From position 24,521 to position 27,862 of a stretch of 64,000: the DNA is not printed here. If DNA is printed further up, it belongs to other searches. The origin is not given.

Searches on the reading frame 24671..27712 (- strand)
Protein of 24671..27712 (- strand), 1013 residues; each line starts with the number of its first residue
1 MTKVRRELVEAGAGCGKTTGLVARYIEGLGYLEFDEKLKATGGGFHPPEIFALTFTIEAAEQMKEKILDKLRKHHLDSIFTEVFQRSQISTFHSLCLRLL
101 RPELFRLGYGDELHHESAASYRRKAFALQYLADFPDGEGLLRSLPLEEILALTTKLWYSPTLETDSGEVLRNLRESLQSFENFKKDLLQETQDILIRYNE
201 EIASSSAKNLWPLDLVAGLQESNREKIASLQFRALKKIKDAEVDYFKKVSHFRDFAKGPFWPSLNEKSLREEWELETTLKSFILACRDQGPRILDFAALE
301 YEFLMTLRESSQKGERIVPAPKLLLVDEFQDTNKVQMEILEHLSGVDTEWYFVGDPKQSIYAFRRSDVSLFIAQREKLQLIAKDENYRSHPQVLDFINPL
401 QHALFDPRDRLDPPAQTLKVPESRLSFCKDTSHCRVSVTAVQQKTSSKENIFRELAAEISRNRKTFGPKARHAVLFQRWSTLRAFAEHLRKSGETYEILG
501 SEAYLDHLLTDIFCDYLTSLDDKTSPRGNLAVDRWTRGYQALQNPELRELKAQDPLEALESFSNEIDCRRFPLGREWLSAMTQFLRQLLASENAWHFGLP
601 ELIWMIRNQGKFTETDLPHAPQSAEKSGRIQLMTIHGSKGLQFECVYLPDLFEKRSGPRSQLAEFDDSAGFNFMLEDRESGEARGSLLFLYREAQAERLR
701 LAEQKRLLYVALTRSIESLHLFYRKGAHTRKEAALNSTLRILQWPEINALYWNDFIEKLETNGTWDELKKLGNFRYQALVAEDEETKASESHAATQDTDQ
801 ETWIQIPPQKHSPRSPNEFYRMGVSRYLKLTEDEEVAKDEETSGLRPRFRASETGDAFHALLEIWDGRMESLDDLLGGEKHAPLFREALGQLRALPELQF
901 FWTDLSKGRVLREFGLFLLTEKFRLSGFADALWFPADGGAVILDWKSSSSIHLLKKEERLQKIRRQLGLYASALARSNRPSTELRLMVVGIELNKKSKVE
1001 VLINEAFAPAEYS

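Call 32: search_protein_families(library=ncbifam, proteins=[window:24671-27712:-], max_evalue=0.00001)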
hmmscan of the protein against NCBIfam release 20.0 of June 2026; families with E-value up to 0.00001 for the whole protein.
window:24671-27712:- (1013 aa): 14 families
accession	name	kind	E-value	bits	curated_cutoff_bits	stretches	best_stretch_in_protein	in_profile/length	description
TIGR00609.1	recB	equivalog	7.4e-42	143.6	696.05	2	322-400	373-454/1175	exodeoxyribonuclease V subunit beta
TIGR02785.1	addA_Gpos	equivalog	7e-39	133.5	707.65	3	292-406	356-485/1234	helicase-exonuclease AddAB subunit AddA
NF010485.0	PRK13909.1-2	equivalog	1.4e-35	122.8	650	3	177-401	185-424/909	RecB-like helicase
TIGR01073.1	pcrA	equivalog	5.4e-31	107.7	911.2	2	324-506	213-381/725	DNA helicase PcrA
TIGR01074.1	rep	equivalog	1.1e-29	103.3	951.45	2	292-506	178-378/668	DNA helicase Rep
NF010487.0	PRK13909.1-4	equivalog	4.5e-29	101.3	759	2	322-400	329-419/924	RecB-like helicase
NF008743.0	PRK11773.1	equivalog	1.2e-28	99.9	965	2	286-400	181-296/720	DNA helicase II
TIGR01075.1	uvrD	equivalog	2.6e-25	88.8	1144.45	1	293-400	181-291/715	DNA helicase II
NF008128.0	PRK10876.1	equivalog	4.6e-24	84.2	1697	2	324-401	381-461/1181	exodeoxyribonuclease V subunit beta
TIGR02784.1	addA_alphas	equivalog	4.7e-23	81.5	860.75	1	573-976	726-1116/1138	double-strand break repair helicase AddA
NF008172.0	PRK10919.1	equivalog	2.1e-21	75.8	1168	1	292-399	179-289/673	DNA helicase Rep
NF008276.0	PRK11054.1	equivalog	2.3e-18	66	543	1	7-101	212-284/684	DNA helicase IV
NF010486.0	PRK13909.1-3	equivalog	9.2e-16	57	1109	1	324-399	334-421/921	RecB-like helicase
NF010484.0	PRK13909.1-1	equivalog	7.7e-14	50.4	1074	1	324-400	348-434/945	RecB-like helicase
